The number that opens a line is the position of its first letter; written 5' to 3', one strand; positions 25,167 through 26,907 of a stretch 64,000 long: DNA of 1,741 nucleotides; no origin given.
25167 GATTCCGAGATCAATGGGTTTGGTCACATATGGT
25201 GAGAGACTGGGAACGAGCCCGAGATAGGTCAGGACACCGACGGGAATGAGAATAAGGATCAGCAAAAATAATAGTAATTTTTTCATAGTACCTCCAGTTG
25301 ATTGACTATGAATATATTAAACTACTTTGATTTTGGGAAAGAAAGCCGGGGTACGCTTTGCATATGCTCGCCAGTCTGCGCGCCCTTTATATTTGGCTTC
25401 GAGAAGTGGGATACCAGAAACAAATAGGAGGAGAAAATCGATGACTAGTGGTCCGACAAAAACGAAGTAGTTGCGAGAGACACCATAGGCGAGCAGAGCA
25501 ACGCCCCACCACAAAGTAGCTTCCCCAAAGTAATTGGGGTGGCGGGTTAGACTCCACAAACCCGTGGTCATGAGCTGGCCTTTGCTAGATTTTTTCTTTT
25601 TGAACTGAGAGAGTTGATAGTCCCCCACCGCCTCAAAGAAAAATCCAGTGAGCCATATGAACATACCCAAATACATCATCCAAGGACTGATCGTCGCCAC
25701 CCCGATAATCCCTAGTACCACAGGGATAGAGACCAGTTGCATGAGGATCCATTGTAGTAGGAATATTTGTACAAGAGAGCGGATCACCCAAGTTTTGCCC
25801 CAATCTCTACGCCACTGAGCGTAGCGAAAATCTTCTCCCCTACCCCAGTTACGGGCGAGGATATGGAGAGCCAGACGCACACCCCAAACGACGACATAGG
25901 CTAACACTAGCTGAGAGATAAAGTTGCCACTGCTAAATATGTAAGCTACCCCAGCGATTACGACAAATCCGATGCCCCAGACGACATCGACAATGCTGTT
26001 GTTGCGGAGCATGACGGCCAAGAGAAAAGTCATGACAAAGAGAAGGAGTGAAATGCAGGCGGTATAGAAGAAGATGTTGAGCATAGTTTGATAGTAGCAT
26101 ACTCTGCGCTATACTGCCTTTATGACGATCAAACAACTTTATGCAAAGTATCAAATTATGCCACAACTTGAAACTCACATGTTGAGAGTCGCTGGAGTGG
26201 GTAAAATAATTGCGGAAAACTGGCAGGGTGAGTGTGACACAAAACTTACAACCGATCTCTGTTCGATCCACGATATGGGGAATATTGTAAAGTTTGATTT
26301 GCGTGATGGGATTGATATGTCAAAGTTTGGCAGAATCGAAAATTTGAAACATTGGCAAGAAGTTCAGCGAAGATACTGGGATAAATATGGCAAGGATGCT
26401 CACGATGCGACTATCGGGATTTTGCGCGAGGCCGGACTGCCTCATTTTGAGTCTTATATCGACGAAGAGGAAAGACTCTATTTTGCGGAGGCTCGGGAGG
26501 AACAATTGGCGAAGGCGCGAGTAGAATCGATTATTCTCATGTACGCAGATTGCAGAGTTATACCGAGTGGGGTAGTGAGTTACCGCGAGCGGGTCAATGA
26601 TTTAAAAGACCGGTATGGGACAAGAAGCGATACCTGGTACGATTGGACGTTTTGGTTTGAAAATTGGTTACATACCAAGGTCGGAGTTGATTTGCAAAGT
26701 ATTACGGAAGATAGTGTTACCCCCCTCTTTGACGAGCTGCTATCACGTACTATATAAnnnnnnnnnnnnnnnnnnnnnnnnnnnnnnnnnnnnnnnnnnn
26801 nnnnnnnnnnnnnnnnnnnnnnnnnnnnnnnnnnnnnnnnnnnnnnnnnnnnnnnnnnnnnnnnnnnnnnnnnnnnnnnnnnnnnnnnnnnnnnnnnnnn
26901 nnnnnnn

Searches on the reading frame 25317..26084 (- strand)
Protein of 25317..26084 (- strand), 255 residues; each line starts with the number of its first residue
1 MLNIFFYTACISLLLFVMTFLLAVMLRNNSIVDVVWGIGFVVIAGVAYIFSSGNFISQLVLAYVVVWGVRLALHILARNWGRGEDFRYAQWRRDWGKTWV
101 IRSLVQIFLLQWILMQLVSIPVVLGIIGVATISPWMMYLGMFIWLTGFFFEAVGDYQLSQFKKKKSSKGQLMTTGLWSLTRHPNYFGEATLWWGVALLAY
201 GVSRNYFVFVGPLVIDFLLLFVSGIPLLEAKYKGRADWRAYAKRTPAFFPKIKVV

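Call 10: search_protein_families(library=pfam, proteins=[window:25317-26084:-])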
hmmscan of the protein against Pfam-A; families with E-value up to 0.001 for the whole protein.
window:25317-26084:- (255 aa): 3 families
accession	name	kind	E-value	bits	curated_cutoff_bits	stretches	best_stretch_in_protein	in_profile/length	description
PF06966.17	DUF1295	-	2.5e-66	224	20.4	1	20-245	2-235/235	Protein of unknown function (DUF1295)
PF02544.21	Steroid_dh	-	1.8e-09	38.2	22.6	1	133-210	38-115/150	3-oxo-5-alpha-steroid 4-dehydrogenase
PF04191.18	PEMT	-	8.9e-05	23.3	25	1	131-210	16-80/105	Phospholipid methyltransferase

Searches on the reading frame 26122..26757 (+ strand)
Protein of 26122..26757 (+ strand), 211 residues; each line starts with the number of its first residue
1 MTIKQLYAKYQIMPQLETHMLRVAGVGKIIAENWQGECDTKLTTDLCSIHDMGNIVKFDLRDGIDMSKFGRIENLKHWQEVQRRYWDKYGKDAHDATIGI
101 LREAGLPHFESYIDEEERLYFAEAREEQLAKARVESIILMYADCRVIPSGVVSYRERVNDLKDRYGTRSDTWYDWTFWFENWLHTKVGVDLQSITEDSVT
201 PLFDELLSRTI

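Call 10: search_protein_families(library=pfam, proteins=[window:26122-26757:+])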
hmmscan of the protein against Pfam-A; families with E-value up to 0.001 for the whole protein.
window:26122-26757:+ (211 aa): 0 families

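Call 11: search_protein_families(library=ncbifam, proteins=[window:26122-26757:+])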
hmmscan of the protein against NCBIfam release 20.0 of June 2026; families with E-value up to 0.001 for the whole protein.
window:26122-26757:+ (211 aa): 0 families

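Call 68: search_protein_families(library=pfam, proteins=[window:26122-26757:+], max_evalue=10)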
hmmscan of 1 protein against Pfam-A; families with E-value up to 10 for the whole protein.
window:26122-26757:+ (211 aa): 2 families
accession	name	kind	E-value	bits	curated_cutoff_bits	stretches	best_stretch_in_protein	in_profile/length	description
PF01966.28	HD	-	0.0039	17.9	22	1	18-66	3-49/116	HD domain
PF13023.12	HD_3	-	0.062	13.6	22.5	1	19-118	26-117/165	HD domain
